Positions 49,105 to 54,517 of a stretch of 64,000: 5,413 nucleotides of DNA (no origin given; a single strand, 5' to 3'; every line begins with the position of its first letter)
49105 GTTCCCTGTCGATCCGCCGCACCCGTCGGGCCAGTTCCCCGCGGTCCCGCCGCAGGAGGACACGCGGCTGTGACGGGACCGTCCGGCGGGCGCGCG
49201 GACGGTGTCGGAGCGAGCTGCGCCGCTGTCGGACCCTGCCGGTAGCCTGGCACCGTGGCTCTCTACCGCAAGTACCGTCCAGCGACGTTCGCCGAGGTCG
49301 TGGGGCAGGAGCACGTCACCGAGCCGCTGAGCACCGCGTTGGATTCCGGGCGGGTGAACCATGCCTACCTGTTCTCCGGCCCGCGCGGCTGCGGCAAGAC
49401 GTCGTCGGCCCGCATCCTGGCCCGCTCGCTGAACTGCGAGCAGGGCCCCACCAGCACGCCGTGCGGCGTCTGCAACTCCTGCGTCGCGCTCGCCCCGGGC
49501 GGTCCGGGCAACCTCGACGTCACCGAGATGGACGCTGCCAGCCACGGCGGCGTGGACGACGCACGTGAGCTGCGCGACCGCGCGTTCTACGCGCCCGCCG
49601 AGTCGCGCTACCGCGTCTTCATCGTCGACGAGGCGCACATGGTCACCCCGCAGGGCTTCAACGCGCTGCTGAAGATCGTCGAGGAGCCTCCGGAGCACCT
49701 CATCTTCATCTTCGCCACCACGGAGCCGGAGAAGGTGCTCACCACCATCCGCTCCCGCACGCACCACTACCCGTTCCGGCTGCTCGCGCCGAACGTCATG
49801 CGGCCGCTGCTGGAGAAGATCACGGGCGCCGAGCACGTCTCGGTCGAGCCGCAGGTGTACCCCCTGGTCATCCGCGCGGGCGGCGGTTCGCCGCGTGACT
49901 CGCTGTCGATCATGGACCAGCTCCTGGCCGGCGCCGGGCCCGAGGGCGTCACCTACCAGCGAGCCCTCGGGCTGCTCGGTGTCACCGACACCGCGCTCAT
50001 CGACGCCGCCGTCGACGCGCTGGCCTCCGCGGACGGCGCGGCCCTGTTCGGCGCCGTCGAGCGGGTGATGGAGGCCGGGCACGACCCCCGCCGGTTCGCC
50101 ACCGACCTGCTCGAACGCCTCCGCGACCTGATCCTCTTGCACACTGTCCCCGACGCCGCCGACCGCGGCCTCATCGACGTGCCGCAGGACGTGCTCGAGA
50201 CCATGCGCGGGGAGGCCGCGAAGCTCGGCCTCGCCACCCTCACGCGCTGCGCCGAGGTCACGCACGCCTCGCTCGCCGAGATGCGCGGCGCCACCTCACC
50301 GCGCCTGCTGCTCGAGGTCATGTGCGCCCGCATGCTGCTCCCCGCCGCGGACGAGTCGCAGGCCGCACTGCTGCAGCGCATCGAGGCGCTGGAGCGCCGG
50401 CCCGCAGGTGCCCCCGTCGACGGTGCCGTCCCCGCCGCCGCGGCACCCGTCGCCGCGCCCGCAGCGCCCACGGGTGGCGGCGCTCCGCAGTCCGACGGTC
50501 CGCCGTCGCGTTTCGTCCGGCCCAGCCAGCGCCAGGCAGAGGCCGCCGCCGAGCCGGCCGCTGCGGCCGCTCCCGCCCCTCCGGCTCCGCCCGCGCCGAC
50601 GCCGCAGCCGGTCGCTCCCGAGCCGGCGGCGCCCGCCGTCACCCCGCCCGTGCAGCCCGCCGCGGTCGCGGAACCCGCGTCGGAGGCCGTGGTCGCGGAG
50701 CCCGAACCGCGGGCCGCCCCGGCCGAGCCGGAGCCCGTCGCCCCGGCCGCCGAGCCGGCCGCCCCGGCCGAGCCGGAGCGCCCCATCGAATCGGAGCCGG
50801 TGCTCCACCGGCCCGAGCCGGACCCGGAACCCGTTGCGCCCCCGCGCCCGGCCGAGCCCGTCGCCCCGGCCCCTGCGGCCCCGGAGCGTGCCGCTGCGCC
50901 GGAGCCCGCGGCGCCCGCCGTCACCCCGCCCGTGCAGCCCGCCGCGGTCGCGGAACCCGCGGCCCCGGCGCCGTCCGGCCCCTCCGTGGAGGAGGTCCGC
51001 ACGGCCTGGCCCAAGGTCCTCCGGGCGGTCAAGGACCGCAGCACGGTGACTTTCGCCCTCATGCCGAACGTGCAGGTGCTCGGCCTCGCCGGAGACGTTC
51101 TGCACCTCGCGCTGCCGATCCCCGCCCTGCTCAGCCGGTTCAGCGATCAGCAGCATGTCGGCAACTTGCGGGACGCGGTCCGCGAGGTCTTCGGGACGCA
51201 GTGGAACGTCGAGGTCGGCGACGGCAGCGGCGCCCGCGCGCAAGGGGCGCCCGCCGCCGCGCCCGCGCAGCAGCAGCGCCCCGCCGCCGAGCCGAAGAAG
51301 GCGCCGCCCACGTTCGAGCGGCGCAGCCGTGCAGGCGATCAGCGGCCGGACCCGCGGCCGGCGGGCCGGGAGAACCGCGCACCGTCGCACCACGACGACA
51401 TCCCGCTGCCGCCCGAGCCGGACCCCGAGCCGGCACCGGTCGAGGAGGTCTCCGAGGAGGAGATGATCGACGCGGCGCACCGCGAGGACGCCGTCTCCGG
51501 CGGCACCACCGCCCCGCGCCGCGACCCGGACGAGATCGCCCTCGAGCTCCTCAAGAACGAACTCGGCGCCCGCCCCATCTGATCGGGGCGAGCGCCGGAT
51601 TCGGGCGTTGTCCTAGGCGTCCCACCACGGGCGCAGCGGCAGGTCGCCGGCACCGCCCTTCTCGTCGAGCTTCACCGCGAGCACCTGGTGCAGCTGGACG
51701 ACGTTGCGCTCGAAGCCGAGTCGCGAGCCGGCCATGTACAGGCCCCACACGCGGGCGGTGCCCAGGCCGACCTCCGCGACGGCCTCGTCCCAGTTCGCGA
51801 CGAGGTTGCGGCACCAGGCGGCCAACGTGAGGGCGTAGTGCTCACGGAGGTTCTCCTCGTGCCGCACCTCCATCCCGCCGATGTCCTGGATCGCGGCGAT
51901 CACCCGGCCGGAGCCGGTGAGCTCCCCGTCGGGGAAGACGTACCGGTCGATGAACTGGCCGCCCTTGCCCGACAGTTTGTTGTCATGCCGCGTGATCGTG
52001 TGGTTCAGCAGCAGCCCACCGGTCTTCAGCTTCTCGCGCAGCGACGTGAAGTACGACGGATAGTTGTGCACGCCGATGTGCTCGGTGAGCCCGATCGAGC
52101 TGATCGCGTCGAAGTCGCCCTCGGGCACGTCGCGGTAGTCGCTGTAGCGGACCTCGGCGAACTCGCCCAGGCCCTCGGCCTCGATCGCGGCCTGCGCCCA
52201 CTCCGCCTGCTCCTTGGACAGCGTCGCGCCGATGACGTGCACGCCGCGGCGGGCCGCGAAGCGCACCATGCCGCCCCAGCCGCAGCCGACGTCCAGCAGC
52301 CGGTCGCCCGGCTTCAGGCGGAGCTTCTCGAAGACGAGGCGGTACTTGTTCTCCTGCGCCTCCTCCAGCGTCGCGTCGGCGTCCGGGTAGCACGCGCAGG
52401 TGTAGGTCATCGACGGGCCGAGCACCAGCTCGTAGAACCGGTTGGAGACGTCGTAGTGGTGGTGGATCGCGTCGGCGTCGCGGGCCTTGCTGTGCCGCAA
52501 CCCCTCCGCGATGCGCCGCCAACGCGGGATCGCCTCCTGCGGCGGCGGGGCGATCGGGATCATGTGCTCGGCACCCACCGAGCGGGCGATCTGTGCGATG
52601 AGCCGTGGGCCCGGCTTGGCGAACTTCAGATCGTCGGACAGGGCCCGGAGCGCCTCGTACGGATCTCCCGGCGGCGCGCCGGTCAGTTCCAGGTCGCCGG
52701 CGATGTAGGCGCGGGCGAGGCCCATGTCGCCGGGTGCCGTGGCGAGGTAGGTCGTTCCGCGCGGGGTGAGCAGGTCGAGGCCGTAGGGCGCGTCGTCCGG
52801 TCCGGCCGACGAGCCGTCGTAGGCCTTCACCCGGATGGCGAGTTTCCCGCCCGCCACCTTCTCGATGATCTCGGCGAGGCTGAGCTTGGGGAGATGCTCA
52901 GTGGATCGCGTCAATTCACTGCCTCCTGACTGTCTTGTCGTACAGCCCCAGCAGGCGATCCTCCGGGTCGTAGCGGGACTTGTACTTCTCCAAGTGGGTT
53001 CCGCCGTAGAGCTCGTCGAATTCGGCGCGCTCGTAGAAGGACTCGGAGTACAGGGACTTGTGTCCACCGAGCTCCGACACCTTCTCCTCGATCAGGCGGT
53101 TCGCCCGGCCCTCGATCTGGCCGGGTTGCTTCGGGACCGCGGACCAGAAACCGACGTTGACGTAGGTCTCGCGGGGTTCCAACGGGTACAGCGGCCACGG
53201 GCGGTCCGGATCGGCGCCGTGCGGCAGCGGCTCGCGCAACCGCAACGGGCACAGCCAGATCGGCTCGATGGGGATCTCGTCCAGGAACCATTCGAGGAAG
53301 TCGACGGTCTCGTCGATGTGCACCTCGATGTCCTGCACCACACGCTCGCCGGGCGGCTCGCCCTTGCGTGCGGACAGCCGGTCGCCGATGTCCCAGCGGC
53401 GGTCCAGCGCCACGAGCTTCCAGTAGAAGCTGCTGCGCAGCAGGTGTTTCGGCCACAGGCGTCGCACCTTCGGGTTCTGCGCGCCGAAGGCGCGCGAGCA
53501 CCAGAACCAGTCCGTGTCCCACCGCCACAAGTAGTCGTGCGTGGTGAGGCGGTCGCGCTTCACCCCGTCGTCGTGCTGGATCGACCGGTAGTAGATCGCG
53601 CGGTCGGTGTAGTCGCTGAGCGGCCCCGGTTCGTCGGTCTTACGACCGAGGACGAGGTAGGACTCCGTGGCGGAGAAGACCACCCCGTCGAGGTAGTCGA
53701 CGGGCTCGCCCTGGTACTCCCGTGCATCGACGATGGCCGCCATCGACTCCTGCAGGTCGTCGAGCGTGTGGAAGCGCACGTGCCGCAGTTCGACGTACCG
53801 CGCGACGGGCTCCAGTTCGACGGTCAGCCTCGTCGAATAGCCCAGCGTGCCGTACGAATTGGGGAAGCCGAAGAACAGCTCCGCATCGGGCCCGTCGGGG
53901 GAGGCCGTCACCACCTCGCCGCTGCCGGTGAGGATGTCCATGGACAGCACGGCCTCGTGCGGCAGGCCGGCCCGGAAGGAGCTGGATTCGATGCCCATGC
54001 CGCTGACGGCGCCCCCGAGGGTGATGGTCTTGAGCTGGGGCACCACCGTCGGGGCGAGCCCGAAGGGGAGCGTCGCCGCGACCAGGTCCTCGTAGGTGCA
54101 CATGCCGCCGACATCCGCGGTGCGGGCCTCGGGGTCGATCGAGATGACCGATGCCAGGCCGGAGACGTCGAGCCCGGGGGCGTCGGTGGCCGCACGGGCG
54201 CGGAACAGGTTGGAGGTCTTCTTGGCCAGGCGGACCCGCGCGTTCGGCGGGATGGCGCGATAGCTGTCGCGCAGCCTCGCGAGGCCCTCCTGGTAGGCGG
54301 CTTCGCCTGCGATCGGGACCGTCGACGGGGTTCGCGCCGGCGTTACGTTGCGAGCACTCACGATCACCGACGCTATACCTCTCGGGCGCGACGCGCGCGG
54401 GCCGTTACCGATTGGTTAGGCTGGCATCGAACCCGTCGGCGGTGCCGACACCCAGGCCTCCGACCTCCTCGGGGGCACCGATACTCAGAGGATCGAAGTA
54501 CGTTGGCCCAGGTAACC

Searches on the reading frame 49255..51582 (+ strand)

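Call 33: search_protein_families(library=pfam, proteins=[window:49255-51582:+], max_evalue=0.001)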
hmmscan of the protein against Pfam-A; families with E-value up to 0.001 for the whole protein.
window:49255-51582:+ (775 aa): 6 families
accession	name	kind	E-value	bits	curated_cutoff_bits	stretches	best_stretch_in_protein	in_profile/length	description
PF13177.12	DNA_pol3_delta2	-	1e-39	136.6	27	1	17-175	1-158/161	DNA polymerase III, delta subunit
PF12169.13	DNA_pol3_gamma3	-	3.3e-12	46.8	24.4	1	234-362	3-129/143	DNA polymerase III subunits gamma and tau domain III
PF00004.35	AAA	-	1e-09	39.4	21.2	1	39-169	2-123/131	ATPase family associated with various cellular activities (AAA)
PF22608.2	DNAX_ATPase_lid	-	2.2e-07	31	27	1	186-225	6-45/49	DNA polymerase III clamp loader subunit, ATPase lid domain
PF13401.12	AAA_22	-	2.4e-07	31.6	27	1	39-154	9-121/130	AAA domain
PF05496.18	RuvB_N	-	3.9e-06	27.1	27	1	8-70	2-68/159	Holliday junction DNA helicase RuvB P-loop domain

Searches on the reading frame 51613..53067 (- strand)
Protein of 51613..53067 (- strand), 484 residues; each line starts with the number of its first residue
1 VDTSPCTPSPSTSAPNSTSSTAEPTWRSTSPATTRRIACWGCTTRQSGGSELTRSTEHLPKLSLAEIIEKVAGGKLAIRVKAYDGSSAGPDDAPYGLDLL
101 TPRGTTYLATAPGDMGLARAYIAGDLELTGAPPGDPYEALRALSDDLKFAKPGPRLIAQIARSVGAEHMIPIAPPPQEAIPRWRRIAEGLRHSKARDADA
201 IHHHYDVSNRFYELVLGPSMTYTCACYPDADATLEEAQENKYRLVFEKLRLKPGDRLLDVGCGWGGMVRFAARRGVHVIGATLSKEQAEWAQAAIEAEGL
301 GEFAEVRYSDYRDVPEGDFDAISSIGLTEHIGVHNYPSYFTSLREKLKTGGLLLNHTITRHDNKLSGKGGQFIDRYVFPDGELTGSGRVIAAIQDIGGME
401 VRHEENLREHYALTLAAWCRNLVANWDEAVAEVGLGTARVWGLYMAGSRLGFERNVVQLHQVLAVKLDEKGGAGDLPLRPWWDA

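Call 32: find_encoding_contigs(protein=window:51613-53067:-, flank=10000, max_places=1)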
Protein window:51613-53067:- (484 aa): no gene with exactly this product is on record in the collection.

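Call 33: search_protein_families(library=pfam, proteins=[window:51613-53067:-], max_evalue=0.001)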
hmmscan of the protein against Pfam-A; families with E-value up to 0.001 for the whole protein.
window:51613-53067:- (484 aa): 6 families
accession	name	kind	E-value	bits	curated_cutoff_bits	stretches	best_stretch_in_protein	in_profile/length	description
PF02353.26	CMAS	-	5.2e-97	324.9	27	1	192-462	1-273/273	Mycolic acid cyclopropane synthetase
PF13489.12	Methyltransf_23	-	1.1e-13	51.7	27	1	247-367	14-124/164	Methyltransferase domain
PF13649.12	Methyltransf_25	-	4.4e-13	50.2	27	1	258-351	2-97/97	Methyltransferase domain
PF08241.18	Methyltransf_11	-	1e-11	45.7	21.2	1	258-354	1-94/95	Methyltransferase domain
PF08242.18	Methyltransf_12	-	2.1e-09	38.4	30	1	258-353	1-98/98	Methyltransferase domain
PF13847.12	Methyltransf_31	-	9.5e-05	22.6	27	1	252-359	2-113/145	Methyltransferase domain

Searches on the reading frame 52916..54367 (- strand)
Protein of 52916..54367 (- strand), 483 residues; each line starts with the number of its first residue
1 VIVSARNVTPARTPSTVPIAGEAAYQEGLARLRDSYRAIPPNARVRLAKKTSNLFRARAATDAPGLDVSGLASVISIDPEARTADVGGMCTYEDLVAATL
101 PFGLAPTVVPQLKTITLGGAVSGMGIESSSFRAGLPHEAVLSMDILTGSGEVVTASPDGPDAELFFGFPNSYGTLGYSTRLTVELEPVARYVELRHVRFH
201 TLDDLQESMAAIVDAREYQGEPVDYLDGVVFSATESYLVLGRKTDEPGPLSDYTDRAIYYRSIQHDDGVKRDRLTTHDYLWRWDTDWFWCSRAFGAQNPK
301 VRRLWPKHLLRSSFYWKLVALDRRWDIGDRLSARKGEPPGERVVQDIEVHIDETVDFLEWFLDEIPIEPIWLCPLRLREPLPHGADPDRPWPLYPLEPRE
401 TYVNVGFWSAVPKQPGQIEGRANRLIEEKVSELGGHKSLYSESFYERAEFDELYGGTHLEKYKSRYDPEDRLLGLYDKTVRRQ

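Call 33: search_protein_families(library=pfam, proteins=[window:52916-54367:-], max_evalue=0.001)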
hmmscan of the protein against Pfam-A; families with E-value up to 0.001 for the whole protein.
window:52916-54367:- (483 aa): 1 family
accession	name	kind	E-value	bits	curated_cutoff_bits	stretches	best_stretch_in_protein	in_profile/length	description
PF01565.28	FAD_binding_4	-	8.4e-13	48.7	26.4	1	44-155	26-138/139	FAD binding domain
